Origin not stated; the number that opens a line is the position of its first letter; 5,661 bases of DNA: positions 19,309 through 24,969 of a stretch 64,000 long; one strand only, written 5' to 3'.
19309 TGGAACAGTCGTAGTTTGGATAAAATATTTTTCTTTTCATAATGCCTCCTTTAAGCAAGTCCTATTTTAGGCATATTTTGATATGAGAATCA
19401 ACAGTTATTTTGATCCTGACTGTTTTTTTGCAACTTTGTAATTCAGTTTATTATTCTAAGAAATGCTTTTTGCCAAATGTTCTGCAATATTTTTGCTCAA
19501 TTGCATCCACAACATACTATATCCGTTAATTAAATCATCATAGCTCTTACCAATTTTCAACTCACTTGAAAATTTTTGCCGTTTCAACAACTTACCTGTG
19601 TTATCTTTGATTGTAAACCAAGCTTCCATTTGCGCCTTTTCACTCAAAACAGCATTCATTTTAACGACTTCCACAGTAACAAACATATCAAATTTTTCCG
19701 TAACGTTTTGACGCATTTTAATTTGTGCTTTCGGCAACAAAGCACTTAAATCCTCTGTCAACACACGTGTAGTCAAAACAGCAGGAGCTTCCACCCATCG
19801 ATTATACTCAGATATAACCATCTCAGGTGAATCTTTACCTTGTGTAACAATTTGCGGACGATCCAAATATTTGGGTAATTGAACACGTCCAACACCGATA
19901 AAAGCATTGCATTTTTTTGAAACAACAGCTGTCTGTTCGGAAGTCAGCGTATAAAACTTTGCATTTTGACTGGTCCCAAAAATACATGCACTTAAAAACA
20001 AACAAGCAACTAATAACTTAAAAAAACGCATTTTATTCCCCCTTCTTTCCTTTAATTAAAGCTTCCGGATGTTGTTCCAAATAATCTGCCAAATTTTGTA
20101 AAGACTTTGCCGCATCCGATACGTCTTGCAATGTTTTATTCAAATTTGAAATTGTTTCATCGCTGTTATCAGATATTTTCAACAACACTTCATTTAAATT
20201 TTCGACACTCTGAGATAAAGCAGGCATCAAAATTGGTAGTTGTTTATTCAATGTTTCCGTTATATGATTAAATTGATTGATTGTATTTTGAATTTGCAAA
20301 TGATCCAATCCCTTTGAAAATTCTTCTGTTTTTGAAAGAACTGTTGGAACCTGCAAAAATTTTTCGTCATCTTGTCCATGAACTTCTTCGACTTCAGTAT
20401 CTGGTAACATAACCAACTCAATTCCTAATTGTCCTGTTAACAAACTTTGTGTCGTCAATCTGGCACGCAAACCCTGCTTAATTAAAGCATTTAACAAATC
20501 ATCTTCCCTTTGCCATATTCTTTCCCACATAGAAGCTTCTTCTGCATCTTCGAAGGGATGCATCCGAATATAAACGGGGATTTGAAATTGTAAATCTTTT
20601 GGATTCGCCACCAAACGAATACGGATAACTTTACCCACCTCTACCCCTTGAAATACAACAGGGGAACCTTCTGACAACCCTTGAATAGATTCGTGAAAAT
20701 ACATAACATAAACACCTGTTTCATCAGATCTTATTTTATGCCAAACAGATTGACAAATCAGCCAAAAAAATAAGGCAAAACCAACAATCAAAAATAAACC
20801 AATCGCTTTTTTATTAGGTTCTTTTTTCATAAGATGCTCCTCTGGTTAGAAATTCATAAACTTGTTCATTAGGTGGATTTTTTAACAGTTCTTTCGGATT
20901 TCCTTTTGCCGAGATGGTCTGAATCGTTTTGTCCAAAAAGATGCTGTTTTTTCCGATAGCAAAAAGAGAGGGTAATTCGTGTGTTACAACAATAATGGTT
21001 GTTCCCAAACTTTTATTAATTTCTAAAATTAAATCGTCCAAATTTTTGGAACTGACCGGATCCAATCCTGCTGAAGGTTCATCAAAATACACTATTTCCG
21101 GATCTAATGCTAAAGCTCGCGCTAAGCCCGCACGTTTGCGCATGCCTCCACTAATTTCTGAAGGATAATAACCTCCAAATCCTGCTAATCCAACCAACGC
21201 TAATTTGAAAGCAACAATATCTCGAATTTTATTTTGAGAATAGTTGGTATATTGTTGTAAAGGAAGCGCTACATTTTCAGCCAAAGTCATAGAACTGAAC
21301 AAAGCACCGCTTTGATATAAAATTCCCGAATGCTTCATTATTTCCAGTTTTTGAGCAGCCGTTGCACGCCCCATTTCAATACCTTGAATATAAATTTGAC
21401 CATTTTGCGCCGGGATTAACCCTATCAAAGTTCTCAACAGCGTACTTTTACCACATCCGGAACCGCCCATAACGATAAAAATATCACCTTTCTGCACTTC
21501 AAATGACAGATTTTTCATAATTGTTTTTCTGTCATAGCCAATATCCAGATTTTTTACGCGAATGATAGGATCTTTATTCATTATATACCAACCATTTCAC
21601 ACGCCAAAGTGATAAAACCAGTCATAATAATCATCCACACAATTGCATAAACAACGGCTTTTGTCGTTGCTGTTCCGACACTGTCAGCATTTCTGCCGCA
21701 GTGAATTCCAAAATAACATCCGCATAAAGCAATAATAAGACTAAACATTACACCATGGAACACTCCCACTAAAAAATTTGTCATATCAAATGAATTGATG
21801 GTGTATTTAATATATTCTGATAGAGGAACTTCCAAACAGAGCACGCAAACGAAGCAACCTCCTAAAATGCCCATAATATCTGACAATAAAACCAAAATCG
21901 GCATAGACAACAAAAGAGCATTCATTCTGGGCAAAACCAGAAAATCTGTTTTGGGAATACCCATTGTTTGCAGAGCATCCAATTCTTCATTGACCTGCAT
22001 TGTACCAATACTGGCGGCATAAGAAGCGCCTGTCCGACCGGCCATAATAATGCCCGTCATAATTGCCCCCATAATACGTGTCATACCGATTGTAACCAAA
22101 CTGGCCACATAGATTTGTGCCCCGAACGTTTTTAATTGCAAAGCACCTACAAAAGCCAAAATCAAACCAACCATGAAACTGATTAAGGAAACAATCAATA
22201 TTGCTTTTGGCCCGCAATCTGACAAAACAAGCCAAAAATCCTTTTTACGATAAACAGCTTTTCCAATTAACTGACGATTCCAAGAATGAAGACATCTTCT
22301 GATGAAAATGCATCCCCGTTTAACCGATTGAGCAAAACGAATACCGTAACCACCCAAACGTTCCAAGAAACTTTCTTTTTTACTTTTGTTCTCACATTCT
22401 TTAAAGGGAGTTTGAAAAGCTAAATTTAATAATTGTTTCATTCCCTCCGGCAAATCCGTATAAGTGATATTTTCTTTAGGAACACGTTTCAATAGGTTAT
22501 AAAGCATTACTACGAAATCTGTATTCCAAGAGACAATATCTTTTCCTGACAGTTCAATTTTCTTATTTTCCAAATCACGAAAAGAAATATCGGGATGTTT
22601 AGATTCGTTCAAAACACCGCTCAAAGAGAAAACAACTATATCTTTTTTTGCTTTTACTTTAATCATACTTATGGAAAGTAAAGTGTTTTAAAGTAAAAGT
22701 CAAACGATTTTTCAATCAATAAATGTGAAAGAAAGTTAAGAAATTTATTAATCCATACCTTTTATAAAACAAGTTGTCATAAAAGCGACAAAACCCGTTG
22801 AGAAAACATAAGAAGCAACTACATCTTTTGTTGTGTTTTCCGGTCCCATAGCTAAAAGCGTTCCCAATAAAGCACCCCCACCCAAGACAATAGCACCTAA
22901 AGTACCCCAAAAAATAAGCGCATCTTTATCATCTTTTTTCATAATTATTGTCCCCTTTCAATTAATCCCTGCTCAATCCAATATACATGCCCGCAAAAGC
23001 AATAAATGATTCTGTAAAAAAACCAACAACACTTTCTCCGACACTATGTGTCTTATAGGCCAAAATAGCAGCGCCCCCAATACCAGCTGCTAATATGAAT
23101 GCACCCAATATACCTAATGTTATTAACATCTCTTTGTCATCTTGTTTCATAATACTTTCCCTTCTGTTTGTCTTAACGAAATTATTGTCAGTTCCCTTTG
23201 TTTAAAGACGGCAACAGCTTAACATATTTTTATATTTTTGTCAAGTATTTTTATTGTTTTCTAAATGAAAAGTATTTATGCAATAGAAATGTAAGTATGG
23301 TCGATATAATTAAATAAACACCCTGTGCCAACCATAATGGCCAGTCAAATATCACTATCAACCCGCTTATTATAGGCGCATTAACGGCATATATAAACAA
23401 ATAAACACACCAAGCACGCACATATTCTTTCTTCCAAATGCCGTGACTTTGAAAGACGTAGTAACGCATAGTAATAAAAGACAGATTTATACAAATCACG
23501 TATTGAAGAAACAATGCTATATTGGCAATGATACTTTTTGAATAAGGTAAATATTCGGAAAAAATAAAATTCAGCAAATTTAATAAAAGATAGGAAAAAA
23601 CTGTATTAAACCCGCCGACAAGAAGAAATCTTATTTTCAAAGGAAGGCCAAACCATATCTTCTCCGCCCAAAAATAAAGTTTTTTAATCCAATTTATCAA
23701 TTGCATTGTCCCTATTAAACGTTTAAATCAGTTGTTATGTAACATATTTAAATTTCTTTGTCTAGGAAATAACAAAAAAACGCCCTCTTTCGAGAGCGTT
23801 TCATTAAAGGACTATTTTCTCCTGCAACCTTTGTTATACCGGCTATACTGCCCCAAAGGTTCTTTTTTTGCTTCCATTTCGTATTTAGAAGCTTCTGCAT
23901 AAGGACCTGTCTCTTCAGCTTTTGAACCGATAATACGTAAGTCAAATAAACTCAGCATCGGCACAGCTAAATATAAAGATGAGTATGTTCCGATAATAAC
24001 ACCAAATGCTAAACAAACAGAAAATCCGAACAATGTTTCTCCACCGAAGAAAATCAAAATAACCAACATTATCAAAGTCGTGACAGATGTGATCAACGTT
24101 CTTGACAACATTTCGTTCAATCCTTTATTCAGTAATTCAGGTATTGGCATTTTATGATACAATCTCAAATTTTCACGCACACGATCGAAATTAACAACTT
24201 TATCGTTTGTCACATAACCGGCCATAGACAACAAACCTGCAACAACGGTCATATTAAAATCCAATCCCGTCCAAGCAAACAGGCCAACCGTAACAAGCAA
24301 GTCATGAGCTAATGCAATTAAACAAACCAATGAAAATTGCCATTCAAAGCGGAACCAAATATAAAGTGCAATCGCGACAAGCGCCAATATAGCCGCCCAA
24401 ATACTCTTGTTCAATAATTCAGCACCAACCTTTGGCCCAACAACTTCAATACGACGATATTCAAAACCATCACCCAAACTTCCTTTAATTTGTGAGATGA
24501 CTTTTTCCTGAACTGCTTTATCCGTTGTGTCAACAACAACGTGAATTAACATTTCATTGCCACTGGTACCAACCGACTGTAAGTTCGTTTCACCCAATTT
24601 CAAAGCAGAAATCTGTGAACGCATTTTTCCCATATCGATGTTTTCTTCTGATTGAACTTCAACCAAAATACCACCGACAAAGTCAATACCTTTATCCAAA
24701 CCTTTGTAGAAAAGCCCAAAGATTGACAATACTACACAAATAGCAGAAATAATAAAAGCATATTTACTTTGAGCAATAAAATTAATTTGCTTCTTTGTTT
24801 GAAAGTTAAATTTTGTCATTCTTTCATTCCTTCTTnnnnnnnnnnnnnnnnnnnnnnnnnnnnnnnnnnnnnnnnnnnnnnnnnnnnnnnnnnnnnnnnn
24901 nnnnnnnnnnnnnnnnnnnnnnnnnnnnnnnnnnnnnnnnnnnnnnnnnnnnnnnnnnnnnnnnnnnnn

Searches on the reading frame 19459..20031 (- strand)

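Call 51: search_protein_families(library=pfam, proteins=[window:19459-20031:-], max_evalue=0.00001)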
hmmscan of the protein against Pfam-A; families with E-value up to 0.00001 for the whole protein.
window:19459-20031:- (191 aa): 1 family
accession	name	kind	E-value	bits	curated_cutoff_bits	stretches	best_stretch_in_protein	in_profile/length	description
PF03886.18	ABC_trans_aux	-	7e-28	97.7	26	1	27-183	1-161/161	ABC-type transport auxiliary lipoprotein component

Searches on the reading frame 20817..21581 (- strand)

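Call 51: search_protein_families(library=pfam, proteins=[window:20817-21581:-], max_evalue=0.00001)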
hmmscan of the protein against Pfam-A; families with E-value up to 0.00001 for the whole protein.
window:20817-21581:- (255 aa): 2 families
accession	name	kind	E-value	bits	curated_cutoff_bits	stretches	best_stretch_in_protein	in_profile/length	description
PF00005.33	ABC_tran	-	1.4e-26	94.2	25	1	23-170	2-136/137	ABC transporter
PF13304.12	AAA_21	-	1.5e-07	32.3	27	0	140-206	235-302/304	AAA domain, putative AbiEii toxin, Type IV TA system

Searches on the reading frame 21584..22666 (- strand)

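Call 51: search_protein_families(library=pfam, proteins=[window:21584-22666:-], max_evalue=0.00001)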
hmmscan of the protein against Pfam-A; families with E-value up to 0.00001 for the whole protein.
window:21584-22666:- (361 aa): 1 family
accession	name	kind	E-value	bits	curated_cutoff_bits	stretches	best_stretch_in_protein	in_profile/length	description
PF02405.21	MlaE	-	2.7e-64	217.1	22.5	1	149-354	6-211/212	Permease MlaE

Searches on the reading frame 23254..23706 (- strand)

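Call 51: search_protein_families(library=pfam, proteins=[window:23254-23706:-], max_evalue=0.00001)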
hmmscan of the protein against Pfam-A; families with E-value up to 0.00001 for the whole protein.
window:23254-23706:- (151 aa): 1 family
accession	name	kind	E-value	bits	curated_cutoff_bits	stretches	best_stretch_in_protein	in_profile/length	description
PF04138.20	GtrA_DPMS_TM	-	4e-13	50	26.1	1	26-148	1-117/117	GtrA/DPMS, transmembrane domain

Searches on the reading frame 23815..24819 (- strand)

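Call 51: search_protein_families(library=pfam, proteins=[window:23815-24819:-], max_evalue=0.00001)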
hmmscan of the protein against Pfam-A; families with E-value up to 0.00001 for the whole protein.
window:23815-24819:- (335 aa): 1 family
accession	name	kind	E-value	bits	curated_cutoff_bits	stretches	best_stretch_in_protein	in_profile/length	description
PF02355.23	SecD_SecF_C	-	9.6e-60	201.7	20.5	1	115-291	9-185/189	Protein export membrane protein SecD/SecF, C-terminal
